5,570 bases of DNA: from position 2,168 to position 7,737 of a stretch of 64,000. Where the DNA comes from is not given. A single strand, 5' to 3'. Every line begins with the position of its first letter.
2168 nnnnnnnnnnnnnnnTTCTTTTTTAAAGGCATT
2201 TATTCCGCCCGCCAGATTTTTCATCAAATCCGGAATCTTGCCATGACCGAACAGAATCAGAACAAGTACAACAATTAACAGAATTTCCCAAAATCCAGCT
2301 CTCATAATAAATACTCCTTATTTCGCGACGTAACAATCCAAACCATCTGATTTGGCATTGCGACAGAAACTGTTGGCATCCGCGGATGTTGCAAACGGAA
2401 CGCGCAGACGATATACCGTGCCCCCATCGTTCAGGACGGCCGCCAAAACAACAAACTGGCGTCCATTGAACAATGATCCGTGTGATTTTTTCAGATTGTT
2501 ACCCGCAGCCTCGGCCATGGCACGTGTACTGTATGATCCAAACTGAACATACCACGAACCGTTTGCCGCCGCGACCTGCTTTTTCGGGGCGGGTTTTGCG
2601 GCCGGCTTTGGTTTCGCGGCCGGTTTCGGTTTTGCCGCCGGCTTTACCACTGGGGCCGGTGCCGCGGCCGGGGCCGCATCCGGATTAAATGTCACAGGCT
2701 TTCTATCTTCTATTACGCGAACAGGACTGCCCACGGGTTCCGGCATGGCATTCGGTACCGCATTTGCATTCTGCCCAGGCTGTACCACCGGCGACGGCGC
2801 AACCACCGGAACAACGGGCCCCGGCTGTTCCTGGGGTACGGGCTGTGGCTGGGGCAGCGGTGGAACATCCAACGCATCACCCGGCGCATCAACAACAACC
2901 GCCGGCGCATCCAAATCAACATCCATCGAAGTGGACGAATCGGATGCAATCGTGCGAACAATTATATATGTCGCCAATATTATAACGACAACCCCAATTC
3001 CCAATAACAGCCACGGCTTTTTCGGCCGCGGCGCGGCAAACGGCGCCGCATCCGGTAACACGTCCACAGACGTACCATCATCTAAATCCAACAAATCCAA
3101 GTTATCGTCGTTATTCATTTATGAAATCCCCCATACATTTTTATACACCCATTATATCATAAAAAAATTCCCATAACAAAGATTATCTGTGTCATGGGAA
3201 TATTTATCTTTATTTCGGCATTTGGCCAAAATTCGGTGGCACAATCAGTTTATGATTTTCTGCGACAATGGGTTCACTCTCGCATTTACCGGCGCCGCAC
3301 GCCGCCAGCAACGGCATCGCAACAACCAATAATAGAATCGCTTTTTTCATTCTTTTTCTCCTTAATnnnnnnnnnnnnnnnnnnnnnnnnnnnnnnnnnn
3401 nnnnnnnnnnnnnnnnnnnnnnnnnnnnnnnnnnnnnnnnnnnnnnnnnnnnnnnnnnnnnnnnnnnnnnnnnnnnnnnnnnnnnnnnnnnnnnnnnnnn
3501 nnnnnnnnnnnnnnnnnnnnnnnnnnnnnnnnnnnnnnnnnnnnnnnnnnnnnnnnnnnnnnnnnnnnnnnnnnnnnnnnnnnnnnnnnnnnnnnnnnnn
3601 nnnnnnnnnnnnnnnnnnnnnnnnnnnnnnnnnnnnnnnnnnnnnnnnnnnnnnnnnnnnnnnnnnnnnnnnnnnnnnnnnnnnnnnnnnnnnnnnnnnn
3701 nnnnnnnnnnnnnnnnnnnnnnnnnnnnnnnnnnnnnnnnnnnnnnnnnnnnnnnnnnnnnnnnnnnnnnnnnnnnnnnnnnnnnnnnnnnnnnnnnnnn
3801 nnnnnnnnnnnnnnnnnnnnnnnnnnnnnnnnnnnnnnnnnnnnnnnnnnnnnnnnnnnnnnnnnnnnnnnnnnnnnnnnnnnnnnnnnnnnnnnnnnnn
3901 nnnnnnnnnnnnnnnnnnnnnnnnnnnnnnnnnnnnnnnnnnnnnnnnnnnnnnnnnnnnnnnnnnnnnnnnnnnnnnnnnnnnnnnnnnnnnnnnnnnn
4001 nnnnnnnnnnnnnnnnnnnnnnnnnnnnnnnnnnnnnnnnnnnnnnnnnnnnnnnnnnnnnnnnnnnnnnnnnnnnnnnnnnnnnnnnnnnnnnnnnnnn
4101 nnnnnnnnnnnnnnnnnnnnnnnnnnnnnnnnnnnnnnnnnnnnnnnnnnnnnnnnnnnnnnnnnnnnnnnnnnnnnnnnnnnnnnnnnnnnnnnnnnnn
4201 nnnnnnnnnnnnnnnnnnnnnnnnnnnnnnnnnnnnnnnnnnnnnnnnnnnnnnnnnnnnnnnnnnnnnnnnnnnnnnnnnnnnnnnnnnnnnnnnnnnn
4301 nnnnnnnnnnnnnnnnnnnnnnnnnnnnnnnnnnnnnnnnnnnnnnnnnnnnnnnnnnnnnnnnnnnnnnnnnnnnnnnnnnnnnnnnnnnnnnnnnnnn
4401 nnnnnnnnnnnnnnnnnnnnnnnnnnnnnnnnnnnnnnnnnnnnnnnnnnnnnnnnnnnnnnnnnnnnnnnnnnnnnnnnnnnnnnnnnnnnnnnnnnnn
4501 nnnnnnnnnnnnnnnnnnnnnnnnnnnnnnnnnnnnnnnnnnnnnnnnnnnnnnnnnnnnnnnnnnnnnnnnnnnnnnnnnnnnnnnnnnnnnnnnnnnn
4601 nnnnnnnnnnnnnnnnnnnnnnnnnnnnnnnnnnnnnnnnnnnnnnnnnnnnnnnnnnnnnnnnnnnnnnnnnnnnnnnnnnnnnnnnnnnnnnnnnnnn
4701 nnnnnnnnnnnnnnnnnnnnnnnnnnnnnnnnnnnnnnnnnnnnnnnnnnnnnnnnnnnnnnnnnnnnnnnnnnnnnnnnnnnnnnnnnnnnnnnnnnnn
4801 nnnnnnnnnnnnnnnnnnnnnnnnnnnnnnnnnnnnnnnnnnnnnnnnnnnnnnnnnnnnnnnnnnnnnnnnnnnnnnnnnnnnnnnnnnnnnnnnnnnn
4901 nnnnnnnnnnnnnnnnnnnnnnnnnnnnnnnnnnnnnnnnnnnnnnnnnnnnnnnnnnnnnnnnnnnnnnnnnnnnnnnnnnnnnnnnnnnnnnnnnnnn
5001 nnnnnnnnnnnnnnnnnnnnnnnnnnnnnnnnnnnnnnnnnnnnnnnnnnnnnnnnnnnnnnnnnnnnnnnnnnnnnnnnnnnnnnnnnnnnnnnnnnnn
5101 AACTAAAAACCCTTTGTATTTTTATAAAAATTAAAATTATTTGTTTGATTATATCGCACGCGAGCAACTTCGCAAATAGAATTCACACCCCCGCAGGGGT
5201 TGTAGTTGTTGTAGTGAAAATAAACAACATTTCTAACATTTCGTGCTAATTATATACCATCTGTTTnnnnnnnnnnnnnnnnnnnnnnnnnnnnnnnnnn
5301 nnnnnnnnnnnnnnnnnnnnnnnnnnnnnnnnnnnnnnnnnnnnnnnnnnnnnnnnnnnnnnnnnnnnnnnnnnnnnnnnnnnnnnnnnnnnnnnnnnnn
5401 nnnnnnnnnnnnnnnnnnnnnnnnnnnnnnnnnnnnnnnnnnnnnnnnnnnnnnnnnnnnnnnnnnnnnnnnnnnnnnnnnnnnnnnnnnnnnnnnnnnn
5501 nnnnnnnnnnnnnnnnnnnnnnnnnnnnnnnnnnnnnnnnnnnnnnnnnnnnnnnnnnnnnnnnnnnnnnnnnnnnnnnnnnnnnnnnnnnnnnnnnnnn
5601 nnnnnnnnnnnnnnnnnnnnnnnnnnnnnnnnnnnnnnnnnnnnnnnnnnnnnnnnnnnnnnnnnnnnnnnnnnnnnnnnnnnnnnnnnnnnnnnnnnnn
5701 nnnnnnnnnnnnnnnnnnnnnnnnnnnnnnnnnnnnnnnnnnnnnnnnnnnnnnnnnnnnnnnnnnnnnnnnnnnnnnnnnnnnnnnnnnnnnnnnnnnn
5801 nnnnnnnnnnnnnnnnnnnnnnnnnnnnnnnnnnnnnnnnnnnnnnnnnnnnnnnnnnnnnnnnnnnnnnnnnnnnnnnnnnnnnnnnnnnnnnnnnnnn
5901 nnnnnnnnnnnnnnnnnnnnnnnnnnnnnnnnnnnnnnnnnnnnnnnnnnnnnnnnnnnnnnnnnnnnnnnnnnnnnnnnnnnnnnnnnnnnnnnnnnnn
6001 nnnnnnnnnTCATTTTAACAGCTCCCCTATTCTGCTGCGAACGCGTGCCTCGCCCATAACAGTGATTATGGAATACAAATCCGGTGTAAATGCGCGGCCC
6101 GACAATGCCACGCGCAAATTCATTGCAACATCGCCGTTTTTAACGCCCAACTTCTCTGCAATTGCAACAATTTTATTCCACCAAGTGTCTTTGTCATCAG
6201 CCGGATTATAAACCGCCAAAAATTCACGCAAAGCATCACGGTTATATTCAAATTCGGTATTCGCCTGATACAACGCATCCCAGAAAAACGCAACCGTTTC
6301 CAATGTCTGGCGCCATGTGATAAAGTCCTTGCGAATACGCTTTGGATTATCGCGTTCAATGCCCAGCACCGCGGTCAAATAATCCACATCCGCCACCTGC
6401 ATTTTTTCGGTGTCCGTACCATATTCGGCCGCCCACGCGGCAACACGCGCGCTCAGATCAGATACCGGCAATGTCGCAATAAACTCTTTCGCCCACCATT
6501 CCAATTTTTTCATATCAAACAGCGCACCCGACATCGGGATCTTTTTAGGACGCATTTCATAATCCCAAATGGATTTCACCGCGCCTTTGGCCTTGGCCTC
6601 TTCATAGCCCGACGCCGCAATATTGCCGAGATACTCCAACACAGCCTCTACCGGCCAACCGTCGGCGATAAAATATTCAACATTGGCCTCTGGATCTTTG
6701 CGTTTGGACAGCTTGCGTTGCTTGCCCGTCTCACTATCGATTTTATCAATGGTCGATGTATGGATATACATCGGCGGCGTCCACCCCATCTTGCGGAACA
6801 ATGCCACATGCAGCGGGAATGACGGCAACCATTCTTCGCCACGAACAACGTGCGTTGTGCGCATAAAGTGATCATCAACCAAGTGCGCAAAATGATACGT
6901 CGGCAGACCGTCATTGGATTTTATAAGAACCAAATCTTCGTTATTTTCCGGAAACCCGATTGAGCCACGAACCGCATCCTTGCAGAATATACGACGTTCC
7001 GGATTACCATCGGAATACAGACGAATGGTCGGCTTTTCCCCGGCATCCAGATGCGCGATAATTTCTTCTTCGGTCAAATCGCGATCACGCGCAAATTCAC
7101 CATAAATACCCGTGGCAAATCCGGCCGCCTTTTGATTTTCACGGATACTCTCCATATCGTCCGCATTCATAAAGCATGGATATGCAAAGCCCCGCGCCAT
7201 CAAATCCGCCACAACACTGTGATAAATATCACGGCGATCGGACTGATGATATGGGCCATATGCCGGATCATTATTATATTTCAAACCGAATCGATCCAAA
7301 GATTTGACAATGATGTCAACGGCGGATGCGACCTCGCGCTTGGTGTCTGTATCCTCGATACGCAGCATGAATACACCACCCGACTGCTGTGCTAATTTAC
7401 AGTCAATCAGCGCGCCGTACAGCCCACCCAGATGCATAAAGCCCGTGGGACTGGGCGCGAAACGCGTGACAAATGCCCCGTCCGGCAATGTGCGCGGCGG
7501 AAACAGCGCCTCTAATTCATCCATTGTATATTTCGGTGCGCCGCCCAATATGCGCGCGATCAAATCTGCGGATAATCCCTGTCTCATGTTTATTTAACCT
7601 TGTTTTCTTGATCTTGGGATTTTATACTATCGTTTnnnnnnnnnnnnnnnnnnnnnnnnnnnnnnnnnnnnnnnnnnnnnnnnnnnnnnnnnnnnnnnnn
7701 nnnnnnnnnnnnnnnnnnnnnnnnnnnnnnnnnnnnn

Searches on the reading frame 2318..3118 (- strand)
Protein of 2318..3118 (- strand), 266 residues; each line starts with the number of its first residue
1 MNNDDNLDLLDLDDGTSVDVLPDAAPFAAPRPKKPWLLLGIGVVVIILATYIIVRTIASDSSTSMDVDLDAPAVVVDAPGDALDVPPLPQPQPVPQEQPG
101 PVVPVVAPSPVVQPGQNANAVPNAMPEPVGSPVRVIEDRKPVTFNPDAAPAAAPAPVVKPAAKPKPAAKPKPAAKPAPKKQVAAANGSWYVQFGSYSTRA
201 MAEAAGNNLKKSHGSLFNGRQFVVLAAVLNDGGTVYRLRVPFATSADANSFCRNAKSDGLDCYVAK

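Call 74: search_protein_families(library=pfam, proteins=[window:2318-3118:-], max_evalue=0.001)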
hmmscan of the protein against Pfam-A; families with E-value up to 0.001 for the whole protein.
window:2318-3118:- (266 aa): 1 family
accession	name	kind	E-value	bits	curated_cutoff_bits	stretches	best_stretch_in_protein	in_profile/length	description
PF05036.18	SPOR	-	5.4e-12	46.3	21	1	185-265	1-75/76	SPOR domain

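Call 76: find_encoding_contigs(protein=window:2318-3118:-, flank=10000, max_places=2)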
Protein window:2318-3118:- (266 aa): 2 contigs read that carry it; 2 places shown.
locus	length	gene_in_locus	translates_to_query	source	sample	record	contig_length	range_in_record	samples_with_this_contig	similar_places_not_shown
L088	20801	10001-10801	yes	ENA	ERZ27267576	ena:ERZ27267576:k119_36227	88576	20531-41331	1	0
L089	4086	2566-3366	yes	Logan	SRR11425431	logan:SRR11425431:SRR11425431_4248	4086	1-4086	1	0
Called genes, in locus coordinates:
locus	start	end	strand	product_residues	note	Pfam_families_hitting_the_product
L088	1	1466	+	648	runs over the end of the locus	PF02130:YbeY, PF20154:LNT_N, PF00795:CN_hydrolase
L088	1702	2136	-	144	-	-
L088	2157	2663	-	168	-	-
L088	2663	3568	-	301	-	-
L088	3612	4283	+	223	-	-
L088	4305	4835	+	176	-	-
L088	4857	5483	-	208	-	PF02390:Methyltransf_4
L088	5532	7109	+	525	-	PF00749:tRNA-synt_1c, PF19269:Anticodon_2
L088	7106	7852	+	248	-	PF03006:HlyIII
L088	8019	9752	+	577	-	PF07973:tRNA_SAD, PF00587:tRNA-synt_2b, PF03129:HGTP_anticodon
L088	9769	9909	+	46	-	-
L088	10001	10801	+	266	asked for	-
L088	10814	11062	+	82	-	PF02416:TatA_B_E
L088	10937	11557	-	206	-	-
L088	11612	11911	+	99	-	-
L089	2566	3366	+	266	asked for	-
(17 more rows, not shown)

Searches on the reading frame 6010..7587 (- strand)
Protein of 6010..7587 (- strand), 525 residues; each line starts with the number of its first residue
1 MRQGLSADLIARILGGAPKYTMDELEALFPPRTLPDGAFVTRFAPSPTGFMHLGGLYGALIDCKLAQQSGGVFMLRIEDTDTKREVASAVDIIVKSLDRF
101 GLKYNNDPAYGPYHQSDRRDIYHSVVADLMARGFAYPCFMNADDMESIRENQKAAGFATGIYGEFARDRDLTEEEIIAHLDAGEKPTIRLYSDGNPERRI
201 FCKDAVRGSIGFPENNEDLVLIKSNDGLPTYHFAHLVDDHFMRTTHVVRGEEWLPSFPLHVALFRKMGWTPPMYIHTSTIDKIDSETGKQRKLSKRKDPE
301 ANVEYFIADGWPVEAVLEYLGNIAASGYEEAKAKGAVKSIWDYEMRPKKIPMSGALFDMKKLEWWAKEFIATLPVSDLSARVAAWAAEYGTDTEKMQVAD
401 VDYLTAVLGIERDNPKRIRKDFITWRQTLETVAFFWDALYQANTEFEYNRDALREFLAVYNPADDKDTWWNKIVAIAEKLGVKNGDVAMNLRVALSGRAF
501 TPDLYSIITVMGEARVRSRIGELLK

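Call 18: search_protein_families(library=pfam, proteins=[window:6010-7587:-], max_evalue=0.01)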
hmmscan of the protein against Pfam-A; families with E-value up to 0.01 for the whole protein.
window:6010-7587:- (525 aa): 3 families
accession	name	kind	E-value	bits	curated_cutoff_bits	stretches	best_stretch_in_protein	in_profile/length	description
PF00749.27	tRNA-synt_1c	-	4e-66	223.5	23.4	1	40-364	3-314/314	tRNA synthetases class I (E and Q), catalytic domain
PF19269.4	Anticodon_2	-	6.5e-14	53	23.6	1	440-522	52-139/141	Anticodon binding domain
PF05649.18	Peptidase_M13_N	-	0.0053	16.7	32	1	313-447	159-294/381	Peptidase family M13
